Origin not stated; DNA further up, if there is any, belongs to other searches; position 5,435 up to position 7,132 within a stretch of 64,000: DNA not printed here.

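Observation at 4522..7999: Candidate undescribed amine-glutamylation module: GATase-like hydrolase, atypical GS ligase and MetX-like hydrolase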

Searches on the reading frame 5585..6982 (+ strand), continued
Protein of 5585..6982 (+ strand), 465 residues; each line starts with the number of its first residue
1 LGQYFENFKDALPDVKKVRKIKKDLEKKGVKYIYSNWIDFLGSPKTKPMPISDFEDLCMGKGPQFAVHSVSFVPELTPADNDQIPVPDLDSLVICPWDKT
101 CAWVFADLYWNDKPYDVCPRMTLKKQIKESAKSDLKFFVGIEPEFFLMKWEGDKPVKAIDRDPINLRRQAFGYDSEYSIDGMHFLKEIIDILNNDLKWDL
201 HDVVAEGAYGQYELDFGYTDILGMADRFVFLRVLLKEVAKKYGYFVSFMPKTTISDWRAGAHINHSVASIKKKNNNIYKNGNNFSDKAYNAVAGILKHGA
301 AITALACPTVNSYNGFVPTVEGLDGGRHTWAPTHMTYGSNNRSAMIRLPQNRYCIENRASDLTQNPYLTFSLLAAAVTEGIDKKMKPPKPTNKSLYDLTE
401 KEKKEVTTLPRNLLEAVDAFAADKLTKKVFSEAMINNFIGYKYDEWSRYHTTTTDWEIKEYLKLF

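Call 62: search_protein_families(library=ncbifam, proteins=[L083:14351-15406:+, L083:13435-14280:+, L083:15436-16236:+, L083:9375-9746:+, L086:16289-17335:-, L086:18569-18967:+, L086:19383-19817:-], max_evalue=0.001)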
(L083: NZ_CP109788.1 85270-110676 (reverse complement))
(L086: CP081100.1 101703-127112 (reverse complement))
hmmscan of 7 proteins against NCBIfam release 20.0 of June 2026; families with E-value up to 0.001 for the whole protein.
L083:14351-15406:+ (351 aa): 5 families
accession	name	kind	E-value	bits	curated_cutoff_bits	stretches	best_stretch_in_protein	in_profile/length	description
TIGR01728.1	SsuA_fam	subfamily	5.5e-19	68.5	163.5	1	68-267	42-239/290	aliphatic sulfonate ABC transporter substrate-binding protein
NF040735.1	SBP_SaoX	equivalog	2.6e-10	39.9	300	1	70-259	43-233/330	ABC transporter substrate-binding subunit SaoX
TIGR03427.1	ABC_peri_uca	equivalog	1.1e-09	37.9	333.9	1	56-254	35-228/328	putative urea ABC transporter substrate-binding protein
NF008588.0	PRK11553.1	subfamily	1.6e-05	24.1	299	1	118-201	120-202/319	aliphatic sulfonate ABC transporter substrate-binding protein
TIGR01729.1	taurine_ABC_bnd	equivalog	0.00014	21.4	304.25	1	70-205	41-181/300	taurine ABC transporter substrate-binding protein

L083:13435-14280:+ (281 aa): 13 families
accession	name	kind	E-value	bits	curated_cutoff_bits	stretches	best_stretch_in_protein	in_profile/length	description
NF007545.0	PRK10160.1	equivalog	1.5e-40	139.4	342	1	25-273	14-267/275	taurine ABC transporter permease TauC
NF040733.1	ABC_perm_U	equivalog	2e-38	132.3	295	1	39-272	12-244/251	ABC transporter permease subunit SaoP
NF008470.0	PRK11365.1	equivalog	7.2e-30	104.3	347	1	37-269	10-245/263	aliphatic sulfonate ABC transporter permease SsuC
TIGR01183.1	ntrB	equivalog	1.5e-23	83.6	209.05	1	79-266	12-199/202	nitrate ABC transporter permease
TIGR03416.1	ABC_choXWV_perm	equivalog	1.1e-14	54.6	363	1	71-265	74-266/267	choline ABC transporter permease subunit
NF008196.0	PRK10952.1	equivalog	9.9e-12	44.3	439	1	84-269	144-328/356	glycine betaine/L-proline ABC transporter permease ProW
TIGR02138.1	phosphate_pstC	equivalog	2.4e-08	33.4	196.45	1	154-209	158-213/296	phosphate ABC transporter permease subunit PstC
TIGR00974.1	3a0107s02c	equivalog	3.2e-06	26.5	193.45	1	95-208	61-189/272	phosphate ABC transporter permease PstA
NF011690.0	PRK15110.1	equivalog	6e-06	25.9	432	1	164-266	199-302/321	putrescine export ABC transporter permease SapB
TIGR02139.1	permease_CysT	equivalog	7.9e-06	25.6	246.1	1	152-212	137-196/265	sulfate ABC transporter permease subunit CysT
NF008049.0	PRK10782.1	subfamily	0.00042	20.1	212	1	152-255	93-195/217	methionine ABC transporter permease MetI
NF043073.1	MMSYN1_0195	equivalog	0.00063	18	1250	1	161-229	141-208/1021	spermidine/putrescine ABC transporter permease/substrate-binding protein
TIGR01097.1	PhnE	equivalog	0.00085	18.9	216.7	0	56-271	26-249/252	phosphonate ABC transporter, permease protein PhnE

L083:15436-16236:+ (266 aa): 189 families (the best 25 are shown)
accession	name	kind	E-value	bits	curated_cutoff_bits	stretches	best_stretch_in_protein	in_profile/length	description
NF008421.0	PRK11248.1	equivalog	1.7e-74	250.6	357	1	18-228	9-219/255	taurine ABC transporter ATP-binding subunit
NF040729.1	ABC_ATP_SaoA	equivalog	1e-71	241.3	360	1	7-236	2-231/248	ABC transporter ATP-binding protein SaoA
TIGR01184.1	ntrCD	subfamily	6.6e-67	225.4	291.8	1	26-242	1-217/230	nitrate ABC transporter ATP-binding protein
TIGR03265.1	PhnT2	equivalog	4.6e-66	223.4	457.7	1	5-211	3-208/353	putative 2-aminoethylphosphonate ABC transporter ATP-binding protein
TIGR01186.1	proV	subfamily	2e-59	201.5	326.6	1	20-212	3-204/363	betaine/proline/choline family ABC transporter ATP-binding protein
TIGR01187.1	potA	subfamily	1.6e-57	195.1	355.6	1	41-213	1-176/325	polyamine ABC transporter ATP-binding protein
TIGR00968.1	3a0106s01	subfamily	2.6e-57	194.1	342.75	1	9-213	3-206/237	sulfate ABC transporter ATP-binding protein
NF008653.0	PRK11650.1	subfamily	5.8e-56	190.1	432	1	6-212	3-209/357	sn-glycerol-3-phosphate ABC transporter ATP-binding protein UgpC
NF006987.0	PRK09452.1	equivalog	6.6e-56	189.6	482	1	2-212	13-222/378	spermidine/putrescine ABC transporter ATP-binding protein PotA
NF043075.1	MMSYN1_0197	equivalog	9.7e-54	182.6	550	1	6-212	2-207/341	spermidine/putrescine ABC transporter ATP-binding protein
NF008233.0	PRK11000.1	equivalog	1.2e-52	179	568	1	8-213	5-209/369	maltose/maltodextrin ABC transporter ATP-binding protein MalK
NF008621.0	PRK11607.1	equivalog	1.4e-52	178.8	613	1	5-211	18-223/377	putrescine ABC transporter ATP-binding subunit PotG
TIGR03415.1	ABC_choXWV_ATP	equivalog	4.8e-52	177.2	483.75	2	82-211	109-238/382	choline ABC transporter ATP-binding protein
NF008513.0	PRK11432.1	equivalog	8e-51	173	496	1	3-211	3-210/351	ferric ABC transporter ATP-binding protein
NF040933.2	ABC_arch_GlcV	equivalog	2.6e-50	171.3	450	1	8-211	4-215/357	glucose ABC transporter ATP-binding protein GlcV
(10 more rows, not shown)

L083:9375-9746:+ (123 aa): 0 families

L086:16289-17335:- (348 aa): 4 families
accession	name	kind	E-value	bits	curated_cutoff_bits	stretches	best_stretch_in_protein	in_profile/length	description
TIGR01728.1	SsuA_fam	subfamily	3.1e-21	75.9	163.5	1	70-268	47-243/290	aliphatic sulfonate ABC transporter substrate-binding protein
NF040735.1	SBP_SaoX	equivalog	6e-16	58.4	300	1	44-258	21-235/330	ABC transporter substrate-binding subunit SaoX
TIGR03427.1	ABC_peri_uca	equivalog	2.8e-10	39.9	333.9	1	53-254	35-231/328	putative urea ABC transporter substrate-binding protein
NF008588.0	PRK11553.1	subfamily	3.5e-06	26.2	299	1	115-200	120-204/319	aliphatic sulfonate ABC transporter substrate-binding protein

L086:18569-18967:+ (132 aa): 0 families

L086:19383-19817:- (144 aa): 4 families
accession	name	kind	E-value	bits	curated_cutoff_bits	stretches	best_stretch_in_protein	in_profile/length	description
TIGR00068.2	glyox_I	equivalog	1.6e-07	31.4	120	1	84-141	86-139/143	lactoylglutathione lyase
TIGR03645.1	glyox_marine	hypoth_equivalog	3.8e-07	30.2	262.05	1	3-140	5-149/162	lactoylglutathione lyase family protein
TIGR03081.1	metmalonyl_epim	equivalog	1.4e-06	28.9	114.95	1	2-141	1-129/129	methylmalonyl-CoA epimerase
NF050075.1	SMU1112c_YaeR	equivalog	9.8e-05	22.6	140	0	63-139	51-123/125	SMU1112c/YaeR family gloxylase I-like metalloprotein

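Call 79: predict_structure(alignment_id=A1)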
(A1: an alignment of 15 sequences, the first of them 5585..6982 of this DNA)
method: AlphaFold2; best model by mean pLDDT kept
length: 465 residues; sequences in the alignment: 15
mean_pLDDT: 63.5   pTM: 0.73
mean pLDDT of the five models: 63.5, 62.5, 61.6, 60.1, 59.6
residues with pLDDT >= 90: 44; 70-90: 163; 50-70: 120; < 50: 138
segments of 3 or more residues with pLDDT < 50: 34-48, 62-92, 157-176, 250-259, 310-344, 348-350, 450-465
pLDDT, mean of each block of 10 residues (from residue 1): 71 77 71 44 43 67 36 29 38 50 57 71 90 91 70 49 33 46 79 83 60 80 82 73 65 37 82 85 84 83 68 34 38 40 48 66 74 94 82 58 63 74 92 79 59 39 37
secondary structure, 60 per line:
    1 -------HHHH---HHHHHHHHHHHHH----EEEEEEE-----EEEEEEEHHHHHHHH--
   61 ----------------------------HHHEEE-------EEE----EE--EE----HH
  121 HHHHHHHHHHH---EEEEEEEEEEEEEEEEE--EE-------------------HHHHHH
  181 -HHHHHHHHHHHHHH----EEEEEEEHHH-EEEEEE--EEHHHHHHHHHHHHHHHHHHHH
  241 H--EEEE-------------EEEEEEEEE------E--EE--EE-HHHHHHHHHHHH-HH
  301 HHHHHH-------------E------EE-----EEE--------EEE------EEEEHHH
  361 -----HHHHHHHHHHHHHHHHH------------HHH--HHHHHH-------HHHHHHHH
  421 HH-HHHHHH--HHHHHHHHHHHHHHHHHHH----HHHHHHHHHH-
elements in order: H8-11 H15-27 E32-38 E44-50 H51-58 E92-94 E102-104 H119-131 E135-151 H175-180 H182-195 E200-206 E211-216 H221-241 E244-247 E261-269 H286-297 H299-306 E334-336 E345-347 E354-357 H366-382 H400-405 H413-422 H424-429 H432-450 H455-464

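Call 85: search_protein_representatives(protein=window:5585-6982:+)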
Query: 465 residues. Proteins with E-value up to 0.001 (for the whole library): 6579; up to 1e-10: 2671; up to 1e-30: 276. The best 150 are listed.
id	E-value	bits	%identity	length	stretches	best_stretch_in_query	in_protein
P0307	1.2e-152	525.2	52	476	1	9-465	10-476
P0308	3.6e-123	428.1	28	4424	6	114-439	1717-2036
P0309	9.4e-101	354.1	62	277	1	10-255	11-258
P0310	6.7e-94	331.5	55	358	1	139-415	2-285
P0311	2.0e-93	330.0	40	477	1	18-465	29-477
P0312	7.5e-84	298.4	39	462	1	20-464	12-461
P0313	8.4e-84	298.2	37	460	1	19-462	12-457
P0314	2.2e-81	290.3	58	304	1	182-403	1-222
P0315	4.7e-81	289.2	59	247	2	291-465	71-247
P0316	4.6e-73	262.8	29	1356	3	172-463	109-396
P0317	1.3e-71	258.1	34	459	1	21-465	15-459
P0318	9.4e-69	248.6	56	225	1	30-237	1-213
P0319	2.0e-67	244.2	53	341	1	9-243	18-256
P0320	3.2e-67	243.6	32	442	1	18-463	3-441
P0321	5.4e-67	242.8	33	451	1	22-462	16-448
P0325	5.6e-63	229.6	35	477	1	16-432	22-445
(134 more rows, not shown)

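Call 87: find_encoding_contigs(protein=P0311, flank=8000, max_places=3)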
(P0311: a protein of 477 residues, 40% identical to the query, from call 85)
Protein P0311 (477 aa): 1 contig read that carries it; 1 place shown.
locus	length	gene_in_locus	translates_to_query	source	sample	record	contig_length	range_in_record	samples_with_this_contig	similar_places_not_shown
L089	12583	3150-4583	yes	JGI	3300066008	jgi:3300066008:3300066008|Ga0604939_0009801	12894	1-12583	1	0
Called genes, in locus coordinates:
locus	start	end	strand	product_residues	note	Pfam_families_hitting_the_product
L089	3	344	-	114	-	?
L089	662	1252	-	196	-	-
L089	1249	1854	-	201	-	-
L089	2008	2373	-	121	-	-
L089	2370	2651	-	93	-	-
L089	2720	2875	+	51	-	-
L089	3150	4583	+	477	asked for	PF00120:Gln-synt_C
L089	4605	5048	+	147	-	PF14534:DUF4440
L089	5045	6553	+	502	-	PF02133:Transp_cyt_pur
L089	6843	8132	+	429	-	PF06545:AllG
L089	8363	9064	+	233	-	PF07722:Peptidase_C26, PF00117:GATase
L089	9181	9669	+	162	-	PF13404:HTH_AsnC-type, PF13412:HTH_24, PF22451:NirdL-like_HTH (faint), PF01037:AsnC_trans_reg, PF22482:AsnC_trans_reg_3 (weak)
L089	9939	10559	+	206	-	-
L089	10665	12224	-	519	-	-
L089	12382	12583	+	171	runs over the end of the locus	?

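Call 88: find_encoding_contigs(protein=P0325, flank=8000, max_places=3)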
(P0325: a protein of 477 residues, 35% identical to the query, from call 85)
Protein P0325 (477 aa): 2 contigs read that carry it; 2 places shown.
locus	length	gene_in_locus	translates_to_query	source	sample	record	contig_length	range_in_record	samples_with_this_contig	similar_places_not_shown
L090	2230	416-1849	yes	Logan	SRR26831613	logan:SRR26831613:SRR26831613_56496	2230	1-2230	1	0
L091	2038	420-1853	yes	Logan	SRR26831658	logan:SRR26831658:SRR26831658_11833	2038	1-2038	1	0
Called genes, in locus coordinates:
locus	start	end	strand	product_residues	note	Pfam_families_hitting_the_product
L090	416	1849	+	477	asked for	PF00120:Gln-synt_C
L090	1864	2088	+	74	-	-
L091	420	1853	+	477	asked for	PF00120:Gln-synt_C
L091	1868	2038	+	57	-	?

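Call 91: find_encoding_contigs(protein=P0307, flank=8000, max_places=3)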
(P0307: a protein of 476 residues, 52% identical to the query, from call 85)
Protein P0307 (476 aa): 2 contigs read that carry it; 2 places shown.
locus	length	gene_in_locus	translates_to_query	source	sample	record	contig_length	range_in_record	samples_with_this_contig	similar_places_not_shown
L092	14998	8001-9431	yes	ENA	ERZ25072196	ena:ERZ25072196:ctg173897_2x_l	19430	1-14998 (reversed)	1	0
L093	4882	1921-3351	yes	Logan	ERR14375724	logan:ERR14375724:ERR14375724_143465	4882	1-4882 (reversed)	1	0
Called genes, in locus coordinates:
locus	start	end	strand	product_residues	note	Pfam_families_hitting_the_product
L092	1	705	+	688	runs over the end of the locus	PF05378:Hydant_A_N, PF01968:Hydantoinase_A, PF19278:Hydant_A_C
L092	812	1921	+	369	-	PF03069:FmdA_AmdA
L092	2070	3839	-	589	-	PF02538:Hydantoinase_B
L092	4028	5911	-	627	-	PF05378:Hydant_A_N, PF01968:Hydantoinase_A, PF19278:Hydant_A_C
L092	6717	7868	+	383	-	PF00355:Rieske, PF00848:Ring_hydroxyl_A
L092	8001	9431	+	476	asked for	PF00120:Gln-synt_C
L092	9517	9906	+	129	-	PF01042:Ribonuc_L-PSP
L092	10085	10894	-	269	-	PF02653:BPD_transp_2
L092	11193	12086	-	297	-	PF02653:BPD_transp_2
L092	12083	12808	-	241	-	PF00005:ABC_tran, PF13304:AAA_21 (faint)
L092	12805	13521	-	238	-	PF00005:ABC_tran, PF13304:AAA_21 (faint)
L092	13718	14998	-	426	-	?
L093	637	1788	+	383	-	PF00355:Rieske, PF00848:Ring_hydroxyl_A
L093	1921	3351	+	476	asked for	PF00120:Gln-synt_C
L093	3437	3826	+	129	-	PF01042:Ribonuc_L-PSP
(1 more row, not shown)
